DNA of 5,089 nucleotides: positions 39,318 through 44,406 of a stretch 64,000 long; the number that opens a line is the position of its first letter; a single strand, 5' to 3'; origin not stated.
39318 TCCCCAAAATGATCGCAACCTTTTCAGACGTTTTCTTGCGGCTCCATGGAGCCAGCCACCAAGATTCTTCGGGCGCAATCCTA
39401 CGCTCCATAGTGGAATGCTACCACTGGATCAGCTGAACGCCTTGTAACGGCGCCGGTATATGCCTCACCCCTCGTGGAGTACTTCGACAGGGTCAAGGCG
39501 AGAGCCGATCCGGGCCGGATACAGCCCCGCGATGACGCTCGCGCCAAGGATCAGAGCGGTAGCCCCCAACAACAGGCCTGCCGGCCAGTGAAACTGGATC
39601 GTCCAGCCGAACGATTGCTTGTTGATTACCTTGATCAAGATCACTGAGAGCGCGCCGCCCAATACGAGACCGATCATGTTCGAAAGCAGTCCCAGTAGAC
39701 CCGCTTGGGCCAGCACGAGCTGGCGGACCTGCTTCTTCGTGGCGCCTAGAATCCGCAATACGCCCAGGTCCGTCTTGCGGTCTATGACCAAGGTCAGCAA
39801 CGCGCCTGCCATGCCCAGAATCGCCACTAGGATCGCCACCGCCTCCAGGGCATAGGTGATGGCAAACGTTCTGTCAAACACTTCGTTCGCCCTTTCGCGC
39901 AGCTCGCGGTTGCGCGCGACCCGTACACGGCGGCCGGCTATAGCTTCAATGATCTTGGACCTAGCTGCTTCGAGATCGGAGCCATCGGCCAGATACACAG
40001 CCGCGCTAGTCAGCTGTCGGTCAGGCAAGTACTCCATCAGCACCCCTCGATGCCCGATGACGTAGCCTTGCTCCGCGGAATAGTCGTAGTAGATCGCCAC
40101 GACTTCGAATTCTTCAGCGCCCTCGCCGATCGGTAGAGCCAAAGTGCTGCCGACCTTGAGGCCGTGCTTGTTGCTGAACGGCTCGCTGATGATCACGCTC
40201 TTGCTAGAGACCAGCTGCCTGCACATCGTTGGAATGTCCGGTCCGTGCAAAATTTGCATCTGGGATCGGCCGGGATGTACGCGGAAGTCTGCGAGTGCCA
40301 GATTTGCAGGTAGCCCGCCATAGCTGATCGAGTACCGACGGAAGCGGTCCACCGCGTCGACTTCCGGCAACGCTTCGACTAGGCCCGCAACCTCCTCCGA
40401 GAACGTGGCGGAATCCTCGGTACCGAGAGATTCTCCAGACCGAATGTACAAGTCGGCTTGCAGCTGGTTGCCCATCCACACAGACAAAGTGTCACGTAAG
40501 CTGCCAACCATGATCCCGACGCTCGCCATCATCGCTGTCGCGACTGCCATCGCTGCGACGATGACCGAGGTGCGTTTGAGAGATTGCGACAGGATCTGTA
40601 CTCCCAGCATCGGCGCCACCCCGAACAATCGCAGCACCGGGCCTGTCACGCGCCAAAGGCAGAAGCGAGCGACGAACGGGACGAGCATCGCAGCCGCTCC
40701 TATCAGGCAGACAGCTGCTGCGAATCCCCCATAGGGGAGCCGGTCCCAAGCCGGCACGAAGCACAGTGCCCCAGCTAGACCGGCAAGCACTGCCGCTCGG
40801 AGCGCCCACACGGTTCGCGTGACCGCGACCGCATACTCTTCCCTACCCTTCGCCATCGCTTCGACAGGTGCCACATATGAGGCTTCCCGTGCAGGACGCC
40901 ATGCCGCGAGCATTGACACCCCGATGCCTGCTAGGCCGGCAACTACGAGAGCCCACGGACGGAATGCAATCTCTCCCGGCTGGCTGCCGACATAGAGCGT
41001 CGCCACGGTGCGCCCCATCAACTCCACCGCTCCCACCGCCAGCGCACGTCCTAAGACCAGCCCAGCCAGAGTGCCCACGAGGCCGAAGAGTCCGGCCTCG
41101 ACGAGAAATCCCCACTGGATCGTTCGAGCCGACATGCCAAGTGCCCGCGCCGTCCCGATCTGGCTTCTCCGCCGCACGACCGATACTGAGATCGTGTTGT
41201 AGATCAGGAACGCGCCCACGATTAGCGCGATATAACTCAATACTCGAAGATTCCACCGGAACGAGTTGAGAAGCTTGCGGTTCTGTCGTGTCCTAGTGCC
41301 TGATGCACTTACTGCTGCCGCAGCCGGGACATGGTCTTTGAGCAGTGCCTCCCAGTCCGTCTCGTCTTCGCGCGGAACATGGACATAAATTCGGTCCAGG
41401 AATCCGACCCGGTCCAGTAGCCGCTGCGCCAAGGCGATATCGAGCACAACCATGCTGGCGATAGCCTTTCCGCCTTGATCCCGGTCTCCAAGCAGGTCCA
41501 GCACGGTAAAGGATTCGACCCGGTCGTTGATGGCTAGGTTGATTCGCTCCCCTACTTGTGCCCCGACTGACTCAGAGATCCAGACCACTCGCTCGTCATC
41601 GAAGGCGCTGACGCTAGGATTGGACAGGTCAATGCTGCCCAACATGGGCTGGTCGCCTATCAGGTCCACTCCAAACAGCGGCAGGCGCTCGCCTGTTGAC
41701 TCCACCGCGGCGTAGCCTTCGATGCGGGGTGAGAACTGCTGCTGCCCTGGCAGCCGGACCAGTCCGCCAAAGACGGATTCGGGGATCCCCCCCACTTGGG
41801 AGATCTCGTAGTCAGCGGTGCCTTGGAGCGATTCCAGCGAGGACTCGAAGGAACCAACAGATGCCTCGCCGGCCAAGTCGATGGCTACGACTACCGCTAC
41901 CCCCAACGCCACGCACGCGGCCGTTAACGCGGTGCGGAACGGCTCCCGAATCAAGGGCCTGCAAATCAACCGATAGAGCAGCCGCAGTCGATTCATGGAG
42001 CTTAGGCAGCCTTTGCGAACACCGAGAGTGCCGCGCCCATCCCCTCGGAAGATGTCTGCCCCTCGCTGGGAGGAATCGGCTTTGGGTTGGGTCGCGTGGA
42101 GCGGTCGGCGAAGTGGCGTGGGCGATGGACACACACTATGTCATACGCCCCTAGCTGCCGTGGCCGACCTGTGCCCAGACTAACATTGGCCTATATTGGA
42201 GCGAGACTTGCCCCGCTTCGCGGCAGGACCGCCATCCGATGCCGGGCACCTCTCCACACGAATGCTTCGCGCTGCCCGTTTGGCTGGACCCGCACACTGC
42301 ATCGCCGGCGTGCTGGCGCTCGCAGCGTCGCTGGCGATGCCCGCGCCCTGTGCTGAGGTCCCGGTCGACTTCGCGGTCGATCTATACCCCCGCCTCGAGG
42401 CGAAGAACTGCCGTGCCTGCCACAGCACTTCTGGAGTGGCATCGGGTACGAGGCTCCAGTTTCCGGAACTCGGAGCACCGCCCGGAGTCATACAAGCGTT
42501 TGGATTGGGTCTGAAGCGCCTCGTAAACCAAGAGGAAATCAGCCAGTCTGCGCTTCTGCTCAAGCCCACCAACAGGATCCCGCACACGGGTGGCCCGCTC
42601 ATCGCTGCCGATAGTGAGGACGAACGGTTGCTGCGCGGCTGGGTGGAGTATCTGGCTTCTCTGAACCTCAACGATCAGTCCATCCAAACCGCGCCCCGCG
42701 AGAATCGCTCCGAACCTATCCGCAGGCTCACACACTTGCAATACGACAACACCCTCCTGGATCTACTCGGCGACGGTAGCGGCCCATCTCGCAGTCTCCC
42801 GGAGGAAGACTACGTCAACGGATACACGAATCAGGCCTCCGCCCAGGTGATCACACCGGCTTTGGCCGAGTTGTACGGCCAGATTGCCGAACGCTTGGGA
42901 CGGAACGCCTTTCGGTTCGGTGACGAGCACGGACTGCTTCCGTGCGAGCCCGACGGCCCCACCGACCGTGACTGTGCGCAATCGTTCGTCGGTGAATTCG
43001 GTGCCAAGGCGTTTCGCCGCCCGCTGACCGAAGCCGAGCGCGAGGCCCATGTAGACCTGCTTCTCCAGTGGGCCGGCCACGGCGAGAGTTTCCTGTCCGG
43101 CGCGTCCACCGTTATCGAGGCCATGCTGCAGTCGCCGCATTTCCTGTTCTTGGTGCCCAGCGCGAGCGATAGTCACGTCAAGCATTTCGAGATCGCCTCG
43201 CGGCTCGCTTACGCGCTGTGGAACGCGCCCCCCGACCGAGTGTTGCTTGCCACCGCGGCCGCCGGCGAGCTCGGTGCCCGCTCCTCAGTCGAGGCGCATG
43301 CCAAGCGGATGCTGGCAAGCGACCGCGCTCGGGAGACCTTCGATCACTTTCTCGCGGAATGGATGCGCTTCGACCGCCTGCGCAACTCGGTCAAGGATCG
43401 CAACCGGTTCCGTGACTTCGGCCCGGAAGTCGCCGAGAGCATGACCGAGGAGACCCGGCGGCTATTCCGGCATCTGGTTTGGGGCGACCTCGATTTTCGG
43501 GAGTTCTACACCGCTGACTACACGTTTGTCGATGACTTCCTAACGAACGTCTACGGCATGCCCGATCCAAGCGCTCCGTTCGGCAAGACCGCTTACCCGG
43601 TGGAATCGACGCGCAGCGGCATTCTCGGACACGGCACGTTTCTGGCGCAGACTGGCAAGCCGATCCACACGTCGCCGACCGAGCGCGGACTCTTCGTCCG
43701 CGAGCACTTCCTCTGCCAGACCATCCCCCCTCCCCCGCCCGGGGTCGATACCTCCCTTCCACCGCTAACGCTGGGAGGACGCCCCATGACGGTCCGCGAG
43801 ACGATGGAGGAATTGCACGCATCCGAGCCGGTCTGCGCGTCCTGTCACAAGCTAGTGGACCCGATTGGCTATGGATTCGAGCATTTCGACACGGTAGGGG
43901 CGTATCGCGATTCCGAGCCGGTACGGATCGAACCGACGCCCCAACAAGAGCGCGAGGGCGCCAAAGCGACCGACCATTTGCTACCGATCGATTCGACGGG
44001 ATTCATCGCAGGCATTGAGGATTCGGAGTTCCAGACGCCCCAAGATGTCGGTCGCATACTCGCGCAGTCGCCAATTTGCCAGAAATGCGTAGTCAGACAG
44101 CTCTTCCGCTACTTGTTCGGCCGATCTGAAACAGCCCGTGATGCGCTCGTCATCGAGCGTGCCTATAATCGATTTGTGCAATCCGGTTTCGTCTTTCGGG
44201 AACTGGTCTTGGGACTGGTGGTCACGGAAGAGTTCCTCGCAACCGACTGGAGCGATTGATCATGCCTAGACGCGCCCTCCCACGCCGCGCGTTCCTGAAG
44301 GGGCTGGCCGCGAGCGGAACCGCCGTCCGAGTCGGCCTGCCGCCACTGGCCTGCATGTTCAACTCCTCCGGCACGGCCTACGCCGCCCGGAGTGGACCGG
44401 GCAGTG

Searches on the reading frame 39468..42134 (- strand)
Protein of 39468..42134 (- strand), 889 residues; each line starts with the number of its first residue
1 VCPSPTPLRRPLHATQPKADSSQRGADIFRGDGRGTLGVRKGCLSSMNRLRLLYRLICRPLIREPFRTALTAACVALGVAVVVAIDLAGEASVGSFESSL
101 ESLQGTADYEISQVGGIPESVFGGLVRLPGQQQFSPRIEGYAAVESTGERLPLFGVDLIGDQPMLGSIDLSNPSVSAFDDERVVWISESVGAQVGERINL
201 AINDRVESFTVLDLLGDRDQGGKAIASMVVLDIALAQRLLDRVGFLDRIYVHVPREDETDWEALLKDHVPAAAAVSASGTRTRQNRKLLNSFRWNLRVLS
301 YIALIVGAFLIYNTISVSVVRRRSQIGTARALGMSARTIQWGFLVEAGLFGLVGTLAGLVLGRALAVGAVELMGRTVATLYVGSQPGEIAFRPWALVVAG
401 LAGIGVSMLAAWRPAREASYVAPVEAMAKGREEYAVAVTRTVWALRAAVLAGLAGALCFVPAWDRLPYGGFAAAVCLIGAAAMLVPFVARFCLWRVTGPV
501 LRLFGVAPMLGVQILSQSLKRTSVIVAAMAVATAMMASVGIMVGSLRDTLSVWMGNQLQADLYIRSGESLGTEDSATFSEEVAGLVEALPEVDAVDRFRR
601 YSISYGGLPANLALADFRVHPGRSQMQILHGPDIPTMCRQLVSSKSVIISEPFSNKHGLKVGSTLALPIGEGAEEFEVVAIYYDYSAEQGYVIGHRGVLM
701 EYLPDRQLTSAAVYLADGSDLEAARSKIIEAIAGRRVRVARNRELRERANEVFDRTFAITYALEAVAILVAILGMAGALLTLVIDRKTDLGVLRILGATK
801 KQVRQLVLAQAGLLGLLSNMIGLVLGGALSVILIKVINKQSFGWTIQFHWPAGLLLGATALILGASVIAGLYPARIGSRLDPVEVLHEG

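Call 129: search_solved_structures(query=window:39468-42134:-, max_evalue=0.001)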
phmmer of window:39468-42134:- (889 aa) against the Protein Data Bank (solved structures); distinct sequences matched with E-value up to 0.001: 12.
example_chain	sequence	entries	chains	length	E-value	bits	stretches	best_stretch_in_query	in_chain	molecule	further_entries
5nik_J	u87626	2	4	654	5e-11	44.7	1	291-431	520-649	Macrolide export ATP-binding/permease protein MacB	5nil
9o9x_C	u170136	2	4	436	3.9e-09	38.4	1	290-422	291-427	ABC transporter permease YtrF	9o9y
5gko_A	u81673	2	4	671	7e-07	30.9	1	744-886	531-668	Macrolide export ATP-binding/permease protein MacB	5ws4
5lil_A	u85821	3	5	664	8.3e-07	30.7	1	294-428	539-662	Macrolide export ATP-binding/permease protein MacB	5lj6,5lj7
7arh_C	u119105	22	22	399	1.5e-06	29.8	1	299-427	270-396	Lipoprotein-releasing ABC transporter permease subunit LolC | Lipo-releasing system transmembrane protein lolC | Lipoprotein-releasing system transmembrane prot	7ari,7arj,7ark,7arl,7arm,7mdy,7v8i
5xu1_M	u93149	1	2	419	2e-06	29.4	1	759-886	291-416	ABC transporter permeae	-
9w35_A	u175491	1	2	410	4.5e-06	28.3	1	765-886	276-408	LolF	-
9w37_A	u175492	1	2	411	4.5e-06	28.3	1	765-886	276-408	LolF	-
9w2w_A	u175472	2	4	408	8e-06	27.4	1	765-884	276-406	LolF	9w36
7mdx_A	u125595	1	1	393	9.4e-06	27.2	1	299-424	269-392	Lipoprotein-releasing system transmembrane protein LolC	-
7arh_E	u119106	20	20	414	5.1e-05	24.8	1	758-886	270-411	Lipoprotein-releasing system transmembrane protein LolE | Lipoprotein transporter subunit LolE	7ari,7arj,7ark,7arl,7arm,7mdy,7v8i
9rli_E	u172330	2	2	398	0.00029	22.3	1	758-886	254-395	Lipoprotein-releasing system transmembrane protein LolE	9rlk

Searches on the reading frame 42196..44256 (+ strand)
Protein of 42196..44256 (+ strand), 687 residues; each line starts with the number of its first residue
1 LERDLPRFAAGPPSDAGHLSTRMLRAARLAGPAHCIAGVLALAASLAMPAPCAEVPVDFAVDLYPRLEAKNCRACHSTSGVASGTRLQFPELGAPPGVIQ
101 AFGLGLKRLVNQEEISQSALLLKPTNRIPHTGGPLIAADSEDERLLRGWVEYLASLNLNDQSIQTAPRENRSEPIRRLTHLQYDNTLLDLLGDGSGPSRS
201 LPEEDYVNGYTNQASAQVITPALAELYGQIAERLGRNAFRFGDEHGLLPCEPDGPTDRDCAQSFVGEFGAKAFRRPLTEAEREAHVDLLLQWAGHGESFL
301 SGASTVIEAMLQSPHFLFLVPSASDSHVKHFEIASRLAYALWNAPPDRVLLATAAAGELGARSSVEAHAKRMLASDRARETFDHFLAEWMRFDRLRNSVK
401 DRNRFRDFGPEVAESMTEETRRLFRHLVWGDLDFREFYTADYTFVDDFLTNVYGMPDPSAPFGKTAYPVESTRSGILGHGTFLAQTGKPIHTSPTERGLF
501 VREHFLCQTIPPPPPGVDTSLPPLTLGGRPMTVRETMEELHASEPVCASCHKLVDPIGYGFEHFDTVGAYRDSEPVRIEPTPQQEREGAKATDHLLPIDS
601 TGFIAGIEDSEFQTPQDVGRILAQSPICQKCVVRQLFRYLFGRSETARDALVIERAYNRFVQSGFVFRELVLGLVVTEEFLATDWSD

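Call 130: search_solved_structures(query=window:42196-44256:+, max_evalue=0.001)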
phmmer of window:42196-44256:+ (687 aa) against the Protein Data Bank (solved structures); distinct sequences matched with E-value up to 0.001: 0.
